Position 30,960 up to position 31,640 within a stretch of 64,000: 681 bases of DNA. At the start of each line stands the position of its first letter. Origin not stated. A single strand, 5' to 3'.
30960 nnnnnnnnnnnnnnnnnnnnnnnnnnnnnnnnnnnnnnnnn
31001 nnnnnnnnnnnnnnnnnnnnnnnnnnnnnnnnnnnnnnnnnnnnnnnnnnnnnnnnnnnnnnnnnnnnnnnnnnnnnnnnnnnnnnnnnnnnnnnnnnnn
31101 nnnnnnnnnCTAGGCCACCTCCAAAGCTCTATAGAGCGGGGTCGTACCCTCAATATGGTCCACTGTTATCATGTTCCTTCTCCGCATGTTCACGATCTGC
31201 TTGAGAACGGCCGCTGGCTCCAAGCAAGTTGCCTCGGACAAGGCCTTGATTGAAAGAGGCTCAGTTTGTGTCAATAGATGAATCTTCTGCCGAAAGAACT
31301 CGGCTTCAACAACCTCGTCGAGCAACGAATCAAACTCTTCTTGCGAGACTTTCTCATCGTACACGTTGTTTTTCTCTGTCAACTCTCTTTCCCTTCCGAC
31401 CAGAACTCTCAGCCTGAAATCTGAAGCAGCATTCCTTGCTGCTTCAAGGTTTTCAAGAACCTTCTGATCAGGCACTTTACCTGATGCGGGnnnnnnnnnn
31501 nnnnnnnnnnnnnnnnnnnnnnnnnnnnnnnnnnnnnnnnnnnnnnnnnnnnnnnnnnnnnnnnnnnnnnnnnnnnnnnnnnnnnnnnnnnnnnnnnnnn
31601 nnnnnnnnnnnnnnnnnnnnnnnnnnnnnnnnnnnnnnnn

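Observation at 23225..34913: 11-gene Hdr/Mvh operon with two paralogous HdrA-MvhD modules in tandem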

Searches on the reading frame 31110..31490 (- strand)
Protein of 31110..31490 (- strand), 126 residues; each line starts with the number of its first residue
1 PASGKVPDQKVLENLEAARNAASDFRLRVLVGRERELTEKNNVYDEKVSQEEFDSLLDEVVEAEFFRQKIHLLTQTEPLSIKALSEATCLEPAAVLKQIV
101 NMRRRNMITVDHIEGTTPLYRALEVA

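Call 39: search_protein_representatives(protein=window:31110-31490:-)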
Query: 126 residues. Proteins with E-value up to 0.001 (for the whole library): 165; up to 1e-10: 71; up to 1e-30: 2. The best 150 are listed.
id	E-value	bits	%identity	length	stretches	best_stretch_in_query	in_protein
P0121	9.7e-43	161.2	73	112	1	16-125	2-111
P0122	4.4e-39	149.4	58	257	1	1-125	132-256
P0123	1.4e-26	109.2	49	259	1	1-125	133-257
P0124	3.6e-24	101.5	44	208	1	1-121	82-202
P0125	6.8e-24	100.6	47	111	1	18-124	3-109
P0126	7.7e-24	100.4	47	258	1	1-125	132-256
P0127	8.0e-24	100.3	45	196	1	3-125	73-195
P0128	1.9e-23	99.2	51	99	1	29-125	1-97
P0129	3.2e-23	98.4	47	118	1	13-124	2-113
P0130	4.6e-23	97.9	46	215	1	6-121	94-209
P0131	8.7e-23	97.0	54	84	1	43-125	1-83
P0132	2.6e-22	95.5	41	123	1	11-122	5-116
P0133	2.9e-22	95.3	44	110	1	17-121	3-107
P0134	3.6e-22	95.0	41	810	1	6-123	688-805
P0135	1.0e-21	93.6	42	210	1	13-123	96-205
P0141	7.1e-19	84.4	38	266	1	1-121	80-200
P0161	2.2e-14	70.0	41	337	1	1-124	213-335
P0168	1.1e-13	67.8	32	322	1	1-122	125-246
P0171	3.6e-13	66.0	35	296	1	7-121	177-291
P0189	7.4e-11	58.6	35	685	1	4-124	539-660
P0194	3.1e-10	56.6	34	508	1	9-124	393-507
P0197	4.3e-10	56.1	39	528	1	12-121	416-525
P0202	1.4e-09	54.5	27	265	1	8-121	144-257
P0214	1.5e-08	51.2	36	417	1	14-124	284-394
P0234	2.5e-07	47.2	33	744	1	8-123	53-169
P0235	3.9e-07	46.6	30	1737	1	21-121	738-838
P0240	1.0e-06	45.3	28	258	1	14-122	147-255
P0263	4.6e-05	40.0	33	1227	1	13-121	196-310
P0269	1.1e-04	38.8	25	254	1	15-121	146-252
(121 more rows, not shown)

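Call 41: search_protein_families(library=pfam, proteins=[P0134, P0189, P0194, P0197, P0214, P0234, P0161, P0168, P0171, P0141], max_evalue=0.001)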
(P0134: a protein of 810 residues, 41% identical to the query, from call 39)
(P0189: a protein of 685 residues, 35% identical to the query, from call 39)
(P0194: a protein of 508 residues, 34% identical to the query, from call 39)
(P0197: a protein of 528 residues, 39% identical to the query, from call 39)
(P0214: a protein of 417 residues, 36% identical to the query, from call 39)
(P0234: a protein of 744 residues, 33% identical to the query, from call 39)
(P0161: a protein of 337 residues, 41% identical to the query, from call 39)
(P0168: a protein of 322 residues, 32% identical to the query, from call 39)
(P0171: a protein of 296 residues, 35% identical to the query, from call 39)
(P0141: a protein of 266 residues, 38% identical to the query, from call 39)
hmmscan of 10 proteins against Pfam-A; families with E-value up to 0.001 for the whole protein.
P0134 (810 aa): 21 families
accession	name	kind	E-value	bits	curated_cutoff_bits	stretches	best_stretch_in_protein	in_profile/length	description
PF02662.21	FlpD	-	2.3e-56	189.5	22.3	1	561-683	1-123/123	Methyl-viologen-reducing hydrogenase, delta subunit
PF00037.32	Fer4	-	1.7e-19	69.2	21.1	2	477-498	3-24/24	4Fe-4S binding domain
PF14697.11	Fer4_21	-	1.3e-15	57.7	35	1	476-529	2-59/59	4Fe-4S dicluster domain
PF13187.11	Fer4_9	-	1.3e-14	54.4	27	2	481-527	1-52/52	4Fe-4S dicluster domain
PF12838.12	Fer4_7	-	2.8e-14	53.8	27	2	481-526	1-52/52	4Fe-4S dicluster domain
PF12837.12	Fer4_6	-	4.7e-14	52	25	1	476-497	3-24/24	4Fe-4S binding domain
PF13237.11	Fer4_10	-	8.5e-13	48.5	25.5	2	476-523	3-53/53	4Fe-4S dicluster domain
PF07992.20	Pyr_redox_2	-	3.3e-12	46.9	26.1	1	51-141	3-90/291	Pyridine nucleotide-disulphide oxidoreductase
PF25160.1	LdpA_Fe-S-bd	-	7.1e-12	45.4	27.6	1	488-531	9-47/49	LdpA Fe-S cluster-binding domain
PF13484.11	Fer4_16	-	8e-10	39.8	30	0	481-503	1-22/66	4Fe-4S double cluster binding domain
PF12797.12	Fer4_2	-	3.4e-09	36.5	24.5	1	477-494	5-22/22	4Fe-4S binding domain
PF12831.13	FAD_oxidored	-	1.6e-07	31.4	27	1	52-96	3-47/416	FAD dependent oxidoreductase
PF01266.30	DAO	-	7.3e-07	29.5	27.9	1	52-84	3-35/353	FAD dependent oxidoreductase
PF13450.12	NAD_binding_8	-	3.7e-06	27.6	21.9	1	53-89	1-37/68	NAD(P)-binding Rossmann-like domain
PF13183.11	Fer4_8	-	7.5e-06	26.8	27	1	148-209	3-67/68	4Fe-4S dicluster domain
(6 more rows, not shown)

P0189 (685 aa): 13 families
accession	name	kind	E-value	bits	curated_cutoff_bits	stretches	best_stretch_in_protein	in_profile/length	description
PF02662.21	FlpD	-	2.7e-43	147.3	22.3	1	418-539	2-123/123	Methyl-viologen-reducing hydrogenase, delta subunit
PF12837.12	Fer4_6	-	6.9e-11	42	25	2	279-302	1-24/24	4Fe-4S binding domain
PF00037.32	Fer4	-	1.4e-09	37.8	21.1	2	349-370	3-24/24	4Fe-4S binding domain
PF13237.11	Fer4_10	-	1.1e-07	32.1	25.5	0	351-373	6-29/53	4Fe-4S dicluster domain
PF12838.12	Fer4_7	-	2.7e-07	31.4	27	0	354-378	2-26/52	4Fe-4S dicluster domain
PF12797.12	Fer4_2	-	8.6e-07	29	24.5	0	281-298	4-21/22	4Fe-4S binding domain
PF13484.11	Fer4_16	-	1e-06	29.8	30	0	354-392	2-38/66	4Fe-4S double cluster binding domain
PF14697.11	Fer4_21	-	2.3e-06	28.1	35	0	280-302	1-26/59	4Fe-4S dicluster domain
PF13187.11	Fer4_9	-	3.2e-06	27.5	27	1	286-369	1-52/52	4Fe-4S dicluster domain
PF12800.12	Fer4_4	-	0.00039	21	24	0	285-300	2-17/17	4Fe-4S binding domain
PF13534.11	Fer4_17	-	0.0004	21.3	22.2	0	275-300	34-59/61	4Fe-4S dicluster domain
PF13183.11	Fer4_8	-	0.00051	21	27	1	284-367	2-67/68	4Fe-4S dicluster domain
PF25160.1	LdpA_Fe-S-bd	-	0.00067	19.8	27.6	1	346-373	20-47/49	LdpA Fe-S cluster-binding domain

P0194 (508 aa): 15 families
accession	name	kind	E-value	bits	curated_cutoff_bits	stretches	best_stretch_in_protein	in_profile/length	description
PF02662.21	FlpD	-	2.9e-31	108.5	22.3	2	270-386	1-122/123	Methyl-viologen-reducing hydrogenase, delta subunit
PF00037.32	Fer4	-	1e-16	60.4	21.1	3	46-67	2-23/24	4Fe-4S binding domain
PF12838.12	Fer4_7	-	2.3e-15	57.2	27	2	20-65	1-51/52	4Fe-4S dicluster domain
PF13237.11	Fer4_10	-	1.3e-14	54.3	25.5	3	197-240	6-53/53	4Fe-4S dicluster domain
PF12797.12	Fer4_2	-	2.8e-13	49.3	24.5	1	223-240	4-21/22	4Fe-4S binding domain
PF12837.12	Fer4_6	-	4.4e-13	48.9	25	1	48-67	5-24/24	4Fe-4S binding domain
PF13187.11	Fer4_9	-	1.8e-12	47.5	27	2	20-66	1-51/52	4Fe-4S dicluster domain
PF13484.11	Fer4_16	-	1.7e-11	45.2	30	0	20-41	1-23/66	4Fe-4S double cluster binding domain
PF14697.11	Fer4_21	-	3.3e-11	43.6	35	2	16-67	3-57/59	4Fe-4S dicluster domain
PF13534.11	Fer4_17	-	6.1e-11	43.2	22.2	0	193-213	39-59/61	4Fe-4S dicluster domain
PF13183.11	Fer4_8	-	1.6e-10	41.8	27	0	194-212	48-66/68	4Fe-4S dicluster domain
PF25160.1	LdpA_Fe-S-bd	-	1.2e-07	31.9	27.6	1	27-71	9-47/49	LdpA Fe-S cluster-binding domain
PF12800.12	Fer4_4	-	5e-07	30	24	0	50-65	2-17/17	4Fe-4S binding domain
PF13247.11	Fer4_11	-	6.2e-05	23.6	26.2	0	19-65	8-57/100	4Fe-4S dicluster domain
PF13459.11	Fer4_15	-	0.00036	21.6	22.4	0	45-64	1-20/66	4Fe-4S single cluster domain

P0197 (528 aa): 15 families
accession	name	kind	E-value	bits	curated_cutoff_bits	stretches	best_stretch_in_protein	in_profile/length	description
PF02662.21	FlpD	-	8.9e-39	132.7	22.3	2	288-405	1-121/123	Methyl-viologen-reducing hydrogenase, delta subunit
PF00037.32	Fer4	-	5e-23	80.4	21.1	3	234-255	2-23/24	4Fe-4S binding domain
PF12837.12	Fer4_6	-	3.7e-17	61.8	25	2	233-255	2-24/24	4Fe-4S binding domain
PF12838.12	Fer4_7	-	1.6e-16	60.9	27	2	208-252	1-50/52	4Fe-4S dicluster domain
PF14697.11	Fer4_21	-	6e-16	58.8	35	1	202-255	1-57/59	4Fe-4S dicluster domain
PF13237.11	Fer4_10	-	2.3e-14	53.5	25.5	2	204-251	4-53/53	4Fe-4S dicluster domain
PF13187.11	Fer4_9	-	3.1e-14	53.2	27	2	208-254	1-51/52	4Fe-4S dicluster domain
PF12797.12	Fer4_2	-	4.2e-13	48.8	24.5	2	234-252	4-22/22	4Fe-4S binding domain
PF13484.11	Fer4_16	-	1.1e-12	48.9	30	0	239-270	1-31/66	4Fe-4S double cluster binding domain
PF25160.1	LdpA_Fe-S-bd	-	6.2e-11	42.3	27.6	2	215-256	9-44/49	LdpA Fe-S cluster-binding domain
PF13183.11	Fer4_8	-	6.1e-09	36.7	27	0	237-255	2-20/68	4Fe-4S dicluster domain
PF12800.12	Fer4_4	-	3.5e-06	27.3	24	0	238-252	2-16/17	4Fe-4S binding domain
PF13459.11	Fer4_15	-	1.3e-05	26.3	22.4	0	235-253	3-21/66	4Fe-4S single cluster domain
PF13534.11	Fer4_17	-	4.4e-05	24.4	22.2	0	233-251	39-57/61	4Fe-4S dicluster domain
PF12798.12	Fer4_3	-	7.1e-05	23.8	27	0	240-252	1-13/15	4Fe-4S binding domain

P0214 (417 aa): 11 families
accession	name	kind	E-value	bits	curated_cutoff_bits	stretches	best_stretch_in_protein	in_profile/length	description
PF02662.21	FlpD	-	2.5e-47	160.3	22.3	1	152-273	2-123/123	Methyl-viologen-reducing hydrogenase, delta subunit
PF14697.11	Fer4_21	-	1.1e-08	35.5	35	1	61-127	1-59/59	4Fe-4S dicluster domain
PF12838.12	Fer4_7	-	1.6e-08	35.3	27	0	110-135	2-27/52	4Fe-4S dicluster domain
PF12837.12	Fer4_6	-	6.3e-08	32.6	25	1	104-125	3-24/24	4Fe-4S binding domain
PF00037.32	Fer4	-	2.8e-07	30.5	21.1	1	104-125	2-23/24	4Fe-4S binding domain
PF13237.11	Fer4_10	-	1.6e-06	28.3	25.5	0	107-136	6-22/53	4Fe-4S dicluster domain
PF25160.1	LdpA_Fe-S-bd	-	2.2e-05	24.6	27.6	1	101-129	19-47/49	LdpA Fe-S cluster-binding domain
PF13534.11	Fer4_17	-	5.1e-05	24.2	22.2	0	110-160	2-50/61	4Fe-4S dicluster domain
PF13187.11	Fer4_9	-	9.7e-05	22.8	27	1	67-125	1-52/52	4Fe-4S dicluster domain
PF13484.11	Fer4_16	-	9.8e-05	23.5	30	0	110-138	2-32/66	4Fe-4S double cluster binding domain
PF12797.12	Fer4_2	-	0.00021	21.5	24.5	0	107-122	7-22/22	4Fe-4S binding domain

P0234 (744 aa): 19 families
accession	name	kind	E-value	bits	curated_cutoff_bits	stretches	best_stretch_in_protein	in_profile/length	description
PF07992.20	Pyr_redox_2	-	1.8e-37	129.8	26.1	2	434-730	2-291/291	Pyridine nucleotide-disulphide oxidoreductase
PF14691.11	Fer4_20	-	8.2e-20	71.1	25.8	1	338-417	28-110/113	Dihydroprymidine dehydrogenase domain II, 4Fe-4S cluster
PF00070.33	Pyr_redox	-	1.4e-13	51.6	22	1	434-465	1-32/82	Pyridine nucleotide-disulphide oxidoreductase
PF13738.12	Pyr_redox_3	-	1.7e-13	51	30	0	437-463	2-29/305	Pyridine nucleotide-disulphide oxidoreductase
PF13450.12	NAD_binding_8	-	1.7e-12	47.9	21.9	1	437-472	1-36/68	NAD(P)-binding Rossmann-like domain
PF12831.13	FAD_oxidored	-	7.7e-12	45.7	27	2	435-471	2-38/416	FAD dependent oxidoreductase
PF03486.20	HI0933_like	-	8.9e-10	38.9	50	1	434-465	2-33/244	HI0933-like protein Rossmann domain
PF01266.30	DAO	-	1.8e-09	38.1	27.9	1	434-468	1-35/353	FAD dependent oxidoreductase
PF00890.30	FAD_binding_2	-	8.7e-09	35.5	20.4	1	435-469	2-36/414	FAD binding domain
PF02662.21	FlpD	-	1.6e-08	35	22.3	1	2-44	81-123/123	Methyl-viologen-reducing hydrogenase, delta subunit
PF01134.28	GIDA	-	7.8e-07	28.9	22.1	0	199-225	3-29/391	Glucose inhibited division protein A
PF01946.23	Thi4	-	8.9e-07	28.8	26.2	1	430-473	15-59/235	Thi4 family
PF01593.30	Amino_oxidase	-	3.8e-06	26.9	19.8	1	443-469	2-28/443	Flavin containing amine oxidoreductase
PF01494.25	FAD_binding_3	-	5.1e-06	26.4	22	0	434-463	3-32/349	FAD binding domain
PF05834.18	Lycopene_cycl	-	5.8e-06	26.1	23.4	0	435-464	2-33/380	Lycopene cyclase protein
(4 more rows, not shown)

P0161 (337 aa): 13 families
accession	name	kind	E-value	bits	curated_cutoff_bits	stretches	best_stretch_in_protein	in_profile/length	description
PF02662.21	FlpD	-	7.4e-23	81.3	22.3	1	87-210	1-123/123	Methyl-viologen-reducing hydrogenase, delta subunit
PF00037.32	Fer4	-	8.1e-08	32.2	21.1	1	35-57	2-24/24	4Fe-4S binding domain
PF14697.11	Fer4_21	-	7.8e-07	29.6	35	1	5-53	1-53/59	4Fe-4S dicluster domain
PF12797.12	Fer4_2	-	1.3e-06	28.4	24.5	0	36-53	5-22/22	4Fe-4S binding domain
PF12837.12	Fer4_6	-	2.6e-06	27.5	25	0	36-55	4-23/24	4Fe-4S binding domain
PF12840.13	HTH_20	-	3.8e-05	24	27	1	279-314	6-43/51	Helix-turn-helix domain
PF13534.11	Fer4_17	-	5.3e-05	24.1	22.2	0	40-72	1-31/61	4Fe-4S dicluster domain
PF13183.11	Fer4_8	-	8e-05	23.5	27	0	39-69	3-33/68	4Fe-4S dicluster domain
PF13237.11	Fer4_10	-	0.00013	22.3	25.5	0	36-59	4-22/53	4Fe-4S dicluster domain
PF12838.12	Fer4_7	-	0.00014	22.6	27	0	40-61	1-22/52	4Fe-4S dicluster domain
PF12800.12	Fer4_4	-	0.00063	20.3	24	0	40-52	3-15/17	4Fe-4S binding domain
PF01022.26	HTH_5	-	0.00088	19.5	22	0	279-315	4-41/47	Bacterial regulatory protein, arsR family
PF13187.11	Fer4_9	-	0.00098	19.5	27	0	11-53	1-49/52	4Fe-4S dicluster domain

P0168 (322 aa): 1 family
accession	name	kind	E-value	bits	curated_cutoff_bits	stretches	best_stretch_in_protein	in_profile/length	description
PF02662.21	FlpD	-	4.3e-49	166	22.3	1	2-122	3-123/123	Methyl-viologen-reducing hydrogenase, delta subunit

P0171 (296 aa): 2 families
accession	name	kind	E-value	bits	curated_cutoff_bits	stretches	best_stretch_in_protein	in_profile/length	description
PF02662.21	FlpD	-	7.5e-53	178.2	22.3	1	45-167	1-123/123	Methyl-viologen-reducing hydrogenase, delta subunit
PF01022.26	HTH_5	-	0.00058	20.1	22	0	237-265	4-32/47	Bacterial regulatory protein, arsR family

P0141 (266 aa): 1 family
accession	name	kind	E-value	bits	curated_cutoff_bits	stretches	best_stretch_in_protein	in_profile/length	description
PF02662.21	FlpD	-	9.4e-27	93.9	22.3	1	2-77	48-123/123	Methyl-viologen-reducing hydrogenase, delta subunit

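Call 54: find_encoding_contigs(protein=P0134, flank=8000, max_places=3)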
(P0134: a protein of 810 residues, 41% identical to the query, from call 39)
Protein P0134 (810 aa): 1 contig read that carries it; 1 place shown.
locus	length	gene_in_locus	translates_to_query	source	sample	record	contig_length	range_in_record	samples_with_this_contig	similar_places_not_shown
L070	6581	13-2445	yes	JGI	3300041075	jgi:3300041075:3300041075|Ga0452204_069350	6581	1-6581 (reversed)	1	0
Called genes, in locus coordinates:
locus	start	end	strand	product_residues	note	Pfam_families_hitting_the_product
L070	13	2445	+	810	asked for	PF07992:Pyr_redox_2 (weak), PF12831:FAD_oxidored (weak), PF13450:NAD_binding_8 (weak), PF13187:Fer4_9 (weak), PF13237:Fer4_10 (weak), PF00037:Fer4, PF14697:Fer4_21, PF02662:FlpD, +10 more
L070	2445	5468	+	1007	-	PF00037:Fer4, PF00890:FAD_binding_2, PF07992:Pyr_redox_2, PF12831:FAD_oxidored, PF13450:NAD_binding_8, PF00037:Fer4, PF12837:Fer4_6, PF14697:Fer4_21, +21 more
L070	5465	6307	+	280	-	PF02662:FlpD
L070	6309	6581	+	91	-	?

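Call 55: find_encoding_contigs(protein=P0234, flank=8000, max_places=3)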
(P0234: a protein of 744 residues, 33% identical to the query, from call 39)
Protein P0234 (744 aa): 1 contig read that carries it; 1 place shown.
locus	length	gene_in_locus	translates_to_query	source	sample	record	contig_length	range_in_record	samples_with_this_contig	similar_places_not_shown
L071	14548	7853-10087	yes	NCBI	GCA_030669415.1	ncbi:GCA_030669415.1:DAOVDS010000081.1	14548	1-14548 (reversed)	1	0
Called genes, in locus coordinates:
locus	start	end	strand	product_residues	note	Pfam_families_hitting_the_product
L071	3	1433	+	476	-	?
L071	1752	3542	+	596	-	-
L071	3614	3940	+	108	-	PF01588:tRNA_bind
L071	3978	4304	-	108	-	-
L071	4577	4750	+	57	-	PF00070:Pyr_redox (weak), PF00890:FAD_binding_2 (weak), PF01134:GIDA (weak), PF01266:DAO (weak), PF07992:Pyr_redox_2 (weak), PF12831:FAD_oxidored, PF13450:NAD_binding_8 (weak)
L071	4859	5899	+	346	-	PF00037:Fer4 (weak), PF12838:Fer4_7 (faint), PF13187:Fer4_9 (faint), PF07992:Pyr_redox_2 (faint)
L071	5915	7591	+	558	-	PF00890:FAD_binding_2 (weak), PF01266:DAO (weak), PF07992:Pyr_redox_2, PF12831:FAD_oxidored (weak), PF13450:NAD_binding_8, PF00037:Fer4, PF12838:Fer4_7, PF14697:Fer4_21, +4 more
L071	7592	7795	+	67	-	PF02662:FlpD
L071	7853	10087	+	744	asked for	PF02662:FlpD, PF01134:GIDA (faint), PF14691:Fer4_20, PF00890:FAD_binding_2 (weak), PF01266:DAO (weak), PF07992:Pyr_redox_2, PF12831:FAD_oxidored (weak), PF13450:NAD_binding_8, +9 more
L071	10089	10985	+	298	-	-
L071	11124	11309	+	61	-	PF02416:TatA_B_E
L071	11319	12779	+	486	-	PF03631:Virul_fac_BrkB, PF02082:Rrf2 (weak)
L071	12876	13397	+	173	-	PF04542:Sigma70_r2, PF08281:Sigma70_r4_2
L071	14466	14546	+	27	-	?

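Call 56: find_encoding_contigs(protein=P0189, flank=8000, max_places=3)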
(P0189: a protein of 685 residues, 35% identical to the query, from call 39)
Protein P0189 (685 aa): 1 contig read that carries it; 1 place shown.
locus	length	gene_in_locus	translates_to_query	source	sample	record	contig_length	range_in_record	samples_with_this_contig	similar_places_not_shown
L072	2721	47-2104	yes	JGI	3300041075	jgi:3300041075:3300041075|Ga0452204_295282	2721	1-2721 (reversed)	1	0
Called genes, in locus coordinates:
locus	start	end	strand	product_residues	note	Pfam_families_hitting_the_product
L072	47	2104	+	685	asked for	PF12838:Fer4_7 (faint), PF14697:Fer4_21 (faint), PF12797:Fer4_2 (faint), PF12837:Fer4_6 (weak), PF13187:Fer4_9 (faint), PF00037:Fer4 (faint), PF13237:Fer4_10 (faint), PF02662:FlpD, +1 more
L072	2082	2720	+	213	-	?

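Call 57: find_encoding_contigs(protein=P0197, flank=8000, max_places=3)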
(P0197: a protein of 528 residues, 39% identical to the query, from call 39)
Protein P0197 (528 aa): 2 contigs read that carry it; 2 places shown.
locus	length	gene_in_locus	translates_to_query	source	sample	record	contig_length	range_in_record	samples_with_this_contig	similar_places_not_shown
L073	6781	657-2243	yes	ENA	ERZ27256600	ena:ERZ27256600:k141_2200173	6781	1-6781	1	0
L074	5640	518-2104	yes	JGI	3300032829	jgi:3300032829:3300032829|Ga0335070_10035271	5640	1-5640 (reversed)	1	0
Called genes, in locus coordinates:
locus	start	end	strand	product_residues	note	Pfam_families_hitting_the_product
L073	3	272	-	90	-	?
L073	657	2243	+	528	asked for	PF02662:FlpD, PF00037:Fer4 (weak), PF12838:Fer4_7, PF13187:Fer4_9, PF13237:Fer4_10, PF14697:Fer4_21, PF00037:Fer4, PF02662:FlpD, +8 more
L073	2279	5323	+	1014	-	PF07992:Pyr_redox_2, PF12831:FAD_oxidored, PF12838:Fer4_7 (weak), PF13187:Fer4_9 (weak), PF00037:Fer4 (weak), PF00890:FAD_binding_2 (weak), PF07992:Pyr_redox_2 (weak), PF13450:NAD_binding_8, +17 more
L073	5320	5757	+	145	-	PF02662:FlpD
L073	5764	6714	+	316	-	PF13187:Fer4_9 (faint), PF13484:Fer4_16 (faint), PF12838:Fer4_7 (faint), PF00037:Fer4 (faint), PF12797:Fer4_2 (faint), PF13237:Fer4_10 (faint), PF13183:Fer4_8 (weak)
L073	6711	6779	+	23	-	?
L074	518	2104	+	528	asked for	PF02662:FlpD, PF00037:Fer4 (weak), PF12838:Fer4_7, PF13187:Fer4_9, PF13237:Fer4_10, PF14697:Fer4_21, PF00037:Fer4, PF02662:FlpD, +8 more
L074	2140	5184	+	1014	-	PF07992:Pyr_redox_2, PF12831:FAD_oxidored, PF12838:Fer4_7 (weak), PF13187:Fer4_9 (weak), PF00037:Fer4 (weak), PF00890:FAD_binding_2 (weak), PF07992:Pyr_redox_2 (weak), PF13450:NAD_binding_8, +17 more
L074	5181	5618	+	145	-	PF02662:FlpD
